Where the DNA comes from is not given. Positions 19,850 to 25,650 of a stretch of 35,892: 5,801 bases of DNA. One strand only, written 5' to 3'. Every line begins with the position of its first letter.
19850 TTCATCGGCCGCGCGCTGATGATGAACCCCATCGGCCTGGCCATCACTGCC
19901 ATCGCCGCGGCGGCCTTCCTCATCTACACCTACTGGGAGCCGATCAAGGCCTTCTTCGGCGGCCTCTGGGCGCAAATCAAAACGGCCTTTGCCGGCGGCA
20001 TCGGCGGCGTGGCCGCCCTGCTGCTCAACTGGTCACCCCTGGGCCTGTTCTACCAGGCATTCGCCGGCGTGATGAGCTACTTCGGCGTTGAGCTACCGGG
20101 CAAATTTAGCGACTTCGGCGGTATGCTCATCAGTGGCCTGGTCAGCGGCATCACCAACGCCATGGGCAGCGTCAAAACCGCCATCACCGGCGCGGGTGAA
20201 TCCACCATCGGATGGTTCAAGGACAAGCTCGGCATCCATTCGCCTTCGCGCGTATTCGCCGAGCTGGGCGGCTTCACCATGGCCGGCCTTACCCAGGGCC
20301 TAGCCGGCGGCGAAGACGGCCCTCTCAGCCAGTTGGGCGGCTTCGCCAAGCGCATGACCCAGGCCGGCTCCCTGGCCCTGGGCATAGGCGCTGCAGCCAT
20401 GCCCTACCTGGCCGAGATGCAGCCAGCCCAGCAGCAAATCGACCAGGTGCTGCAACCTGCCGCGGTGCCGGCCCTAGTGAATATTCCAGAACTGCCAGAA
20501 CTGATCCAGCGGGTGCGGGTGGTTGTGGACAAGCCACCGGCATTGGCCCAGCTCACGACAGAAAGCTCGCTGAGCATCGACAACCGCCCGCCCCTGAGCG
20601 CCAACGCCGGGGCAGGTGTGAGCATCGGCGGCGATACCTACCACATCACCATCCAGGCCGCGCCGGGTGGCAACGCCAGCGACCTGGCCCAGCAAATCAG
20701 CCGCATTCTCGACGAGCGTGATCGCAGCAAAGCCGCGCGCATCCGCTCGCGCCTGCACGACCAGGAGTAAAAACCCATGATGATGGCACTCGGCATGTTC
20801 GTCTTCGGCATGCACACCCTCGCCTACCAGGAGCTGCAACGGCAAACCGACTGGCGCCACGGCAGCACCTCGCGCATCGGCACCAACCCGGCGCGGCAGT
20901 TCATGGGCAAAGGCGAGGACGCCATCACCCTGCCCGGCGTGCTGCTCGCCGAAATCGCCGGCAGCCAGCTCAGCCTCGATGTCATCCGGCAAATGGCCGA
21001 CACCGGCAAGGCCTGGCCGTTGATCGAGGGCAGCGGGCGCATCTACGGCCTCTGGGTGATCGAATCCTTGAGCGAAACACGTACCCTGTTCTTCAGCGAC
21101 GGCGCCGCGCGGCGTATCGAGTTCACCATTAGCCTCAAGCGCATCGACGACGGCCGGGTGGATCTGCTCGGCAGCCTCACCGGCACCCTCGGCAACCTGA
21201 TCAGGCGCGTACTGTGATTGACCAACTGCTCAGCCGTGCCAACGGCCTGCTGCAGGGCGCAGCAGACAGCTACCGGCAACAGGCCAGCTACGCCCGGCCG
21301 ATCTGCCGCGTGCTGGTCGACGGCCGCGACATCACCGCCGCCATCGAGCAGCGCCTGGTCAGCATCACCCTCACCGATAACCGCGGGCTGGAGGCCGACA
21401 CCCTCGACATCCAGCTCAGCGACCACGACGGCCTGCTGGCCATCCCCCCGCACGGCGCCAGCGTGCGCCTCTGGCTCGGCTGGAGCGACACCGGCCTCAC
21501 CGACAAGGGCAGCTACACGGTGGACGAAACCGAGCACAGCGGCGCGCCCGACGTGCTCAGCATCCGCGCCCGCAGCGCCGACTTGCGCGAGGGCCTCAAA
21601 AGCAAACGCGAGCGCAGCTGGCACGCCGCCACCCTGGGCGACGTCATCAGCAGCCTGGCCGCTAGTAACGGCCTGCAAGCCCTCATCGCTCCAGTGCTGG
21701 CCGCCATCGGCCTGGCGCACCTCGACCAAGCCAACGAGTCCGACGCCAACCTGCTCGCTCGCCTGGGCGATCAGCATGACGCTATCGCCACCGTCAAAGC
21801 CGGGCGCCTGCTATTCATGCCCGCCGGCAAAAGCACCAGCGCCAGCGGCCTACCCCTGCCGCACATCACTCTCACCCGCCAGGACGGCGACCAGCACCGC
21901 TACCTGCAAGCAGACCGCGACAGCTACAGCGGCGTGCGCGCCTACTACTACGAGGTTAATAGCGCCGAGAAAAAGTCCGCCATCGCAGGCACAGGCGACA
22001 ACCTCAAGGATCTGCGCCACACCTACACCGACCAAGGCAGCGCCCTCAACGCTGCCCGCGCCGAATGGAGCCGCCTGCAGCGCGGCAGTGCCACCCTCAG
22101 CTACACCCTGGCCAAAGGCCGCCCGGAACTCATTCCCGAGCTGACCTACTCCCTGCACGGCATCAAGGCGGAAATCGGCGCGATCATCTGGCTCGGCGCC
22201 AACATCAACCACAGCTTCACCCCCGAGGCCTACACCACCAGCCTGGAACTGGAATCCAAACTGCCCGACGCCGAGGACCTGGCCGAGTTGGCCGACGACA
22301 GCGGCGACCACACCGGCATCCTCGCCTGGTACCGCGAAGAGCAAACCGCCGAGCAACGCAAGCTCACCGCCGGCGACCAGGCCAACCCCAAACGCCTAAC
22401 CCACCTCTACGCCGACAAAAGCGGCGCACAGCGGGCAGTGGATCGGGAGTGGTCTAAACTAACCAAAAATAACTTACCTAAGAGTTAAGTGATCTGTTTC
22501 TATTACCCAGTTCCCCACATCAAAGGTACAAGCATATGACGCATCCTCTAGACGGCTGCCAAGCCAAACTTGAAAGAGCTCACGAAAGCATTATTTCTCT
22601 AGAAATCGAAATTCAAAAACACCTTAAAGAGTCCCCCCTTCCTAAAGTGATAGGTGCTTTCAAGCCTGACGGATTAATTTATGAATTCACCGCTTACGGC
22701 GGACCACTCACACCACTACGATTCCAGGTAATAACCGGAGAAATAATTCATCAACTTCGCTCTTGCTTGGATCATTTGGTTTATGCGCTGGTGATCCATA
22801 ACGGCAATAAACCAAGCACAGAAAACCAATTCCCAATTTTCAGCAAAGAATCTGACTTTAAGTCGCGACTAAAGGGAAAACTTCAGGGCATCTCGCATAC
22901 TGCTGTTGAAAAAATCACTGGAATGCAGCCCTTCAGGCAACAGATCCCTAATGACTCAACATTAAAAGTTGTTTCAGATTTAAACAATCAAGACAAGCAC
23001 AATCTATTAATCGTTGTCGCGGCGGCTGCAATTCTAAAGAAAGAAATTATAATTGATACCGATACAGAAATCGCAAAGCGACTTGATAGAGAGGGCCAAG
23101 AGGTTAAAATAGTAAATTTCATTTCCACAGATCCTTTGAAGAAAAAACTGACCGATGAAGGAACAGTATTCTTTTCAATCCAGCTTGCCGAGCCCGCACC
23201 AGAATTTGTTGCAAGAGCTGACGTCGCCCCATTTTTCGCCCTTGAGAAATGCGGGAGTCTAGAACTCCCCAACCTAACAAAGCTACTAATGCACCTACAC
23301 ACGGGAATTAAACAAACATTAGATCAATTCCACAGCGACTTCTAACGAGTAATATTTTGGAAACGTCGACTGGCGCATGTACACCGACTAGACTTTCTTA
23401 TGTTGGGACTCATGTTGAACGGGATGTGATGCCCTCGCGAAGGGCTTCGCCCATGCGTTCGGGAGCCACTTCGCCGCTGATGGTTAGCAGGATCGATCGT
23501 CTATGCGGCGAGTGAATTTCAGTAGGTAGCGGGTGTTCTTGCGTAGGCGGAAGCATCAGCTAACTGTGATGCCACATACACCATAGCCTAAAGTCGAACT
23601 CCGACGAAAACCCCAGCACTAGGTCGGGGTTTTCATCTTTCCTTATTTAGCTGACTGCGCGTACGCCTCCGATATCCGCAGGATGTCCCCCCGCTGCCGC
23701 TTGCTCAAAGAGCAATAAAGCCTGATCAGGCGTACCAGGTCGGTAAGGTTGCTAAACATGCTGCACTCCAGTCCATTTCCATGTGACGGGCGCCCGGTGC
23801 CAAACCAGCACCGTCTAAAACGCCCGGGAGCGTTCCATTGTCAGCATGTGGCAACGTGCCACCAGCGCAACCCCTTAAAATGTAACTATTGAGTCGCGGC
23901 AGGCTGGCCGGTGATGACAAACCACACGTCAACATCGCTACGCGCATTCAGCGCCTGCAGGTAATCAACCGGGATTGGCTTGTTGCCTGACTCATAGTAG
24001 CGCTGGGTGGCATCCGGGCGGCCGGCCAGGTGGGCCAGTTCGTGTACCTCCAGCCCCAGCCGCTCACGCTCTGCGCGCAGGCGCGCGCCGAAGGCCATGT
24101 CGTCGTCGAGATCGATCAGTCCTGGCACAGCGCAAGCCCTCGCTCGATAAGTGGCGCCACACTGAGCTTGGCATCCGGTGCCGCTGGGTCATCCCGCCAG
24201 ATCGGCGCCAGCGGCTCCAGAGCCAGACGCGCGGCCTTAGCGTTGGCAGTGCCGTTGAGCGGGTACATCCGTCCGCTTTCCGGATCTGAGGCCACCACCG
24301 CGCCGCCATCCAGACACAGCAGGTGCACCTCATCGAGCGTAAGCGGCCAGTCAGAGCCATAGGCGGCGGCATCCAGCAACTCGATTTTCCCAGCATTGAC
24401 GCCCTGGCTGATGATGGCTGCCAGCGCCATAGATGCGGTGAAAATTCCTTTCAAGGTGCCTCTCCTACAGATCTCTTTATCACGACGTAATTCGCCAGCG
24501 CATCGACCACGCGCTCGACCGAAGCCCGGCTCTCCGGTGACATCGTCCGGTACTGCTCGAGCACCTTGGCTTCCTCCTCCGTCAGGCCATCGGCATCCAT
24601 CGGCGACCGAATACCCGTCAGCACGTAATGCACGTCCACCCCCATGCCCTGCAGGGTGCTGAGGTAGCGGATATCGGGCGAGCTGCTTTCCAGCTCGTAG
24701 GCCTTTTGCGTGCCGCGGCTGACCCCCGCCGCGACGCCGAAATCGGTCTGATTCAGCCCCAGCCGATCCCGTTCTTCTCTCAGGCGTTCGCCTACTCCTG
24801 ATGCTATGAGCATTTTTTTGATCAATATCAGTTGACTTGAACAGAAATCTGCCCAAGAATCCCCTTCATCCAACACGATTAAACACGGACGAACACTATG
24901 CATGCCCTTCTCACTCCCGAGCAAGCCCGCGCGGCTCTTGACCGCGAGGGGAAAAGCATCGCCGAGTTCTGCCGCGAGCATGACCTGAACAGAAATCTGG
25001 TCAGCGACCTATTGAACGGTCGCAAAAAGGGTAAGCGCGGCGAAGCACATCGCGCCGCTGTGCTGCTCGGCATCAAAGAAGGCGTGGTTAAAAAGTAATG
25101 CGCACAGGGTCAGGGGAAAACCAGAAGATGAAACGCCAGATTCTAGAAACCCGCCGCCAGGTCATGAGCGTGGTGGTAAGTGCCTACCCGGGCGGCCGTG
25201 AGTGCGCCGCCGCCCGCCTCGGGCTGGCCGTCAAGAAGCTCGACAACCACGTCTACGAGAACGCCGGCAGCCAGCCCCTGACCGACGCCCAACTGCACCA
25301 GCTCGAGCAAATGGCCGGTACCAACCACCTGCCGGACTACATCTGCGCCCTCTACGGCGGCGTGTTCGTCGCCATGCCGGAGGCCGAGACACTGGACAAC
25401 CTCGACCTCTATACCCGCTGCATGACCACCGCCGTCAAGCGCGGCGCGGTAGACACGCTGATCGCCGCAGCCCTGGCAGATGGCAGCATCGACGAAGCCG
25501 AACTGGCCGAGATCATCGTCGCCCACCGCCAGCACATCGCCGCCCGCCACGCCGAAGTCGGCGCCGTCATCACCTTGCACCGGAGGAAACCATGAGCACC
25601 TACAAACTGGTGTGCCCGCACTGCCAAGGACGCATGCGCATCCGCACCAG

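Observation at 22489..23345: Low-GC single-gene moron between tail gene D and the immunity region: candidate anti-phage effector with an R-x4-H motif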

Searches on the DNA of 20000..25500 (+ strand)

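Call 10: search_dna_similar(query=window:20000-25500:+, collection=phages, mode=near, max_rows=25)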
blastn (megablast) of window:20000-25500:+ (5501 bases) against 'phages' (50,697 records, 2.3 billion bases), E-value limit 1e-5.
Records with a match: 8; places in all: 8; records where one place covers at least 80% of the query: 0.
Best place of each record, by identity: 80-90% 1; 60-80% 7.
By first word of the organism name: Pseudomonas 7; Citexvirus 1.
By host as written in the record: Pseudomonas aeruginosa 4; Pseudomonas aeruginosa (strain PA158) 2; Pseudomonas aeruginosa PA 158 1; Pseudomonas aeruginosa 188 1.
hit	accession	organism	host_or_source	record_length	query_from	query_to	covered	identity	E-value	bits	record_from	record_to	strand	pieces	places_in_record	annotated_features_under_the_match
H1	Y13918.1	Citexvirus phiCTX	Pseudomonas aeruginosa PA 158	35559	36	323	5%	75.8%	1e-29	139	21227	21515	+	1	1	none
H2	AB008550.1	Pseudomonas phage phiCTX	Pseudomonas aeruginosa (strain PA158)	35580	36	323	5%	75.8%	1e-29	139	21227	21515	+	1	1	unnamed protein product; orf25; similar to T gene of P2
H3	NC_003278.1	Pseudomonas phage phiCTX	Pseudomonas aeruginosa (strain PA158)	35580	36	323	5%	75.8%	1e-29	139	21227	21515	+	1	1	tail length tape measure protein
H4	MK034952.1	Pseudomonas phage Dobby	Pseudomonas aeruginosa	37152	37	323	5%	76.0%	9e-31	143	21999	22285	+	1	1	tail tape measure protein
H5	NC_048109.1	Pseudomonas phage Dobby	Pseudomonas aeruginosa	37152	37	323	5%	76.0%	9e-31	143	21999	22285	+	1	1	tail length tape measure protein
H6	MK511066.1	Pseudomonas phage vB_Pae_BR319a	Pseudomonas aeruginosa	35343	37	302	5%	75.3%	4e-24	121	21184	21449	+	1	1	tail length tape-measure protein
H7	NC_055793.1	Pseudomonas phage vB_Pae_BR319a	Pseudomonas aeruginosa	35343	37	302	5%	75.3%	4e-24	121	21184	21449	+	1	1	tail length tape measure protein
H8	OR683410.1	Pseudomonas phage Sirocco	Pseudomonas aeruginosa 188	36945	214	330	2%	84.6%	5e-23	117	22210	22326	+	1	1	tail tape measure protein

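Call 87: search_rna_families(source=window, start=22300, end=24200, threshold=evalue, max_evalue=1)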
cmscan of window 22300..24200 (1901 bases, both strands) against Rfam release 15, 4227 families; matches with E-value up to 1: 0.
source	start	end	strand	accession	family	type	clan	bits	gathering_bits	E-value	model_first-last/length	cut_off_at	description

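Call 88: search_dna_similar(query=window:23346-24200:+, collection=phages, mode=distant, max_rows=10)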
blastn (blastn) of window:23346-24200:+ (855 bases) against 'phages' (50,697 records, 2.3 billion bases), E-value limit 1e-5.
No match.

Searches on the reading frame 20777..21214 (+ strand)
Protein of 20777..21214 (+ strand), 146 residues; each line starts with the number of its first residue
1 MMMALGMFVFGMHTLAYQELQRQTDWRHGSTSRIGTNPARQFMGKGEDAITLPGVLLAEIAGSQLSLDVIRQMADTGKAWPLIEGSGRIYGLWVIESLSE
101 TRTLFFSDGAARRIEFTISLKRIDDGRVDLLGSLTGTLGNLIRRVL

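Call 15: search_protein_families(library=pfam, proteins=[window:20777-21214:+], max_evalue=0.001)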
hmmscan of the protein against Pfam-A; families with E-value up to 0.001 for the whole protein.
window:20777-21214:+ (146 aa): 1 family
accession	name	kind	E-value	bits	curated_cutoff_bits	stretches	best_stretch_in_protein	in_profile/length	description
PF06995.16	Phage_P2_GpU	-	4.7e-44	149.3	27.5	1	6-125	1-120/120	Phage P2 GpU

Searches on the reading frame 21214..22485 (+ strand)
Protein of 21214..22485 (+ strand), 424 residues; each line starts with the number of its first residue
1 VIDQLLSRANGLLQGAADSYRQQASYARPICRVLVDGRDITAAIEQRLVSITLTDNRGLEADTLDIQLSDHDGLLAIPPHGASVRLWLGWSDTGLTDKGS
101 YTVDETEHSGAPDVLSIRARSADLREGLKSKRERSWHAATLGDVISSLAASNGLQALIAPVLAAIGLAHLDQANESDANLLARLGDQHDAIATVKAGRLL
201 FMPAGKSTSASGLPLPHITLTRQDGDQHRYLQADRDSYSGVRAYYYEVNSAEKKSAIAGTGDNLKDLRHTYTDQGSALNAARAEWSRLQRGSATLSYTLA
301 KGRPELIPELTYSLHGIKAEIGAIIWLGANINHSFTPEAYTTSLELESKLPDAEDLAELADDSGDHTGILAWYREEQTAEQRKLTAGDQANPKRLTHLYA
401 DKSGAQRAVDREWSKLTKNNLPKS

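Call 15: search_protein_families(library=pfam, proteins=[window:21214-22485:+], max_evalue=0.001)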
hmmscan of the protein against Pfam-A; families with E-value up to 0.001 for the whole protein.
window:21214-22485:+ (424 aa): 1 family
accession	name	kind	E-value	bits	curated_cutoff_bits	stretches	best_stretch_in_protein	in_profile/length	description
PF05954.17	Phage_GPD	-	2.1e-08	34.2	30.1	1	75-316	33-281/305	Phage tail baseplate hub (GPD)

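Call 99: find_related_loci(query=window:21214-22440:+, collection=viral_contigs, flank=4000)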
Query window:21214-22440:+ (409 aa) in viral_contigs; peptide patterns used: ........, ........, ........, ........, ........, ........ (x = any residue, [..] = any of these).
471 stretches matched a pattern; 462 encode a relative of the query (tblastn E <= 1e-3); the best 80 are kept; 80 distinct loci.
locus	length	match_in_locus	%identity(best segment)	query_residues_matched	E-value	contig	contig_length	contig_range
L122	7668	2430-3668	78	5-409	0e+0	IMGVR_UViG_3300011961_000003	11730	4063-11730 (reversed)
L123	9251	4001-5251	78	5-409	0e+0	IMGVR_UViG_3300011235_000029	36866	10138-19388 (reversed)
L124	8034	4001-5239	78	5-409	0e+0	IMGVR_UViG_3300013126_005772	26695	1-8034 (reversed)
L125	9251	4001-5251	78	5-409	0e+0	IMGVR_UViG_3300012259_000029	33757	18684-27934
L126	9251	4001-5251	78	5-409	0e+0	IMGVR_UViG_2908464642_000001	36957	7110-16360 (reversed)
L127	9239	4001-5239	77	5-409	0e+0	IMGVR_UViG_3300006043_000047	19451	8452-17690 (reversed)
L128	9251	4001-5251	77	4-409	0e+0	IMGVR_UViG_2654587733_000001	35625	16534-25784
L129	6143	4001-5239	78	5-409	0e+0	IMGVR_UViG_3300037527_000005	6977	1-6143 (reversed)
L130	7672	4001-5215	78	5-409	0e+0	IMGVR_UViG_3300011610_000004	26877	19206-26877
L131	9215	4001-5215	78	5-409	0e+0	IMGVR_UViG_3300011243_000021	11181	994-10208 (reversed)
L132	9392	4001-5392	78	5-409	0e+0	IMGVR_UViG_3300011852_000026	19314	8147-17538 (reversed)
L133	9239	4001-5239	77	5-409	0e+0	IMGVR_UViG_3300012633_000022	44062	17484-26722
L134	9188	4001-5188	81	24-409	0e+0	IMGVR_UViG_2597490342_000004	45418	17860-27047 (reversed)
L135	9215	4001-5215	78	5-409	0e+0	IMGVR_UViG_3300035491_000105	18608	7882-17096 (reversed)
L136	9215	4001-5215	78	5-409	0e+0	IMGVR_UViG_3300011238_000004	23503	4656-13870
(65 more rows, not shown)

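Call 103: search_protein_families(library=padloc, alignment_id=A7, max_evalue=0.00001)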
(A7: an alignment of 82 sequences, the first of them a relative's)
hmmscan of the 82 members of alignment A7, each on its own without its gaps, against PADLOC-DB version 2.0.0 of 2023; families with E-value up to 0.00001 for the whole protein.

A. member 1, L136:7027-8094:- (356 aa): 0 families

B. families by the number of members that match (of 82 scanned): 66 families (the first 25 are shown)
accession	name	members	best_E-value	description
PDLC04889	PDC-S06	1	7.9e-292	-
PDLC04494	PDC-M18A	1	6.7e-132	-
PDLC04018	PD-Lambda-5_B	1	4.8e-111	-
PDLC03998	PD-Lambda-5_A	1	1.3e-96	-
PDLC04498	PDC-M18A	1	2.1e-92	-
PDLC03358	MTase_II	1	3.6e-92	Type II methyltransferase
PDLC04013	PD-Lambda-5_A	1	2.3e-75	-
PDLC04499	PDC-M18B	1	2e-71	-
PDLC04500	PDC-M18B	1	3.6e-69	-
PDLC04008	PD-Lambda-5_A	1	9.4e-69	-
PDLC04019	PD-Lambda-5_B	1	1.9e-62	-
PDLC04007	PD-Lambda-5_A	1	1.4e-57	-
PDLC04009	PD-Lambda-5_A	1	1.9e-56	-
PDLC04496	PDC-M18A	1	9.8e-50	-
PDLC04000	PD-Lambda-5_A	1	3e-49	-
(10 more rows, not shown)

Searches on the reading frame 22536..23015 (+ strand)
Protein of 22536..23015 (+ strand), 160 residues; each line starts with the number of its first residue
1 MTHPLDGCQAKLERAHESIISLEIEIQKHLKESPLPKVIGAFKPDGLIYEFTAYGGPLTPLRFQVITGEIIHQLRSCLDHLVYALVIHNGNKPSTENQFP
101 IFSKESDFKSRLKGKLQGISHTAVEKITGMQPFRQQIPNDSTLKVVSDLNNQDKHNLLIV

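Call 69: predict_structure(alignment_id=A5)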
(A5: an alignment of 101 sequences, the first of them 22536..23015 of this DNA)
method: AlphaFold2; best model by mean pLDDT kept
length: 160 residues; sequences in the alignment: 101
mean_pLDDT: 89.5   pTM: 0.76
mean pLDDT of the five models: 89.5, 89.5, 89.1, 88.9, 88.9
residues with pLDDT >= 90: 108; 70-90: 40; 50-70: 9; < 50: 3
segments of 3 or more residues with pLDDT < 50: none
pLDDT, mean of each block of 10 residues (from residue 1): 89 97 92 85 88 76 89 95 96 96 95 94 97 94 92 57
secondary structure, 60 per line:
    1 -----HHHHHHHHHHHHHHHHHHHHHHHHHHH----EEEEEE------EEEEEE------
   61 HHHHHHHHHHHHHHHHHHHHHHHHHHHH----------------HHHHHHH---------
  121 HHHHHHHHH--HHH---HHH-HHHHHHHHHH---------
elements in order: H6-32 E37-42 E49-54 H61-88 H105-111 H121-129 H142-151

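Call 72: fold_search(model_id=the predicted structure, library=pdb)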
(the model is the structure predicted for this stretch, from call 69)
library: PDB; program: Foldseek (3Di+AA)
matches with E <= 10: 108; with E <= 0.001: 0
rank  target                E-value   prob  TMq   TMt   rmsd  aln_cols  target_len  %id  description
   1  3j9t_M                1.2e+00  0.08  0.21  0.17  21.3       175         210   10  Yeast V-ATPase state 1 (released 2015-05-13)
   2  8rcz_A                1.6e+00  0.07  0.17  0.09  17.3       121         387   12  Structure of the enoyl-ACP reductase FabV from Pseudomonas aeruginosa with NADH cofactor (released 2024-12-18)
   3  11bp_A                2.2e+00  0.08  0.28  0.12  20.8       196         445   12  The cryo-EM structure of Pakpunavirus P7-1 empty particle neck (portal:H-t-T) (released 2026-04-08)
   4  7tmm_M                2.3e+00  0.06  0.20  0.16  20.9       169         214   10  Complete V1 Complex from Saccharomyces cerevisiae (released 2022-04-06)
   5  8wz2_R                2.3e+00  0.06  0.21  0.12  17.0       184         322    8  Structure of 26RFa-pyroglutamylated RFamide peptide receptor complex (released 2024-06-19)
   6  5jai                  2.5e+00  0.05  0.16  0.08  17.3       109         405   10  Yersinia pestis FabV variant T276G (released 2016-05-25)
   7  7w5z_C3               2.6e+00  0.23  0.28  0.10   6.6        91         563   12  Cryo-EM structure of Tetrahymena thermophila mitochondrial complex IV, composite dimer model (released 2022-04-06)
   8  6uh3_A                2.8e+00  0.14  0.19  0.13   8.9        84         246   13  Crystal structure of bacterial heliorhodopsin 48C12 (released 2019-12-04)
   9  9mt4_A                2.8e+00  0.06  0.24  0.11  20.5       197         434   10  Connector structure of phage JohannRWettstein (Bas63) (released 2025-11-19)
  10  7u55                  2.9e+00  0.07  0.17  0.13   9.7        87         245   17  Crystal structure of Thermoplasmatales archaeon heliorhodopsin at pH 4.5 (released 2022-09-07)
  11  7clj                  2.9e+00  0.07  0.17  0.12   9.8        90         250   16  Crystal structure of Thermoplasmatales archaeon heliorhodopsin E108D mutant (released 2020-09-02)
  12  8rcz_B                2.9e+00  0.04  0.16  0.09  17.4       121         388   13  Structure of the enoyl-ACP reductase FabV from Pseudomonas aeruginosa with NADH cofactor (released 2024-12-18)
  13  9ljj_A                3.5e+00  0.11  0.18  0.12   9.1        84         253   13  cryo-EM structure of a nanobody bound heliorhodopsin (released 2025-02-12)
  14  6is6                  3.5e+00  0.09  0.21  0.15   9.3        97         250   13  Crystal structure of Thermoplasmatales archaeon heliorhodopsin (released 2019-09-25)
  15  4ycv_C                3.5e+00  0.02  0.14  0.08  16.1       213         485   14  Crystal structure of cladosporin in complex with plasmodium lysyl-tRNA synthetase (released 2015-06-24)
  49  7ae9_A                6.8e+00  0.05  0.26  0.29  12.7       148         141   12  Crystal structure of mono-AMPylated HEPN(R46E) toxin in complex with MNT antitoxin (released 2020-12-30)
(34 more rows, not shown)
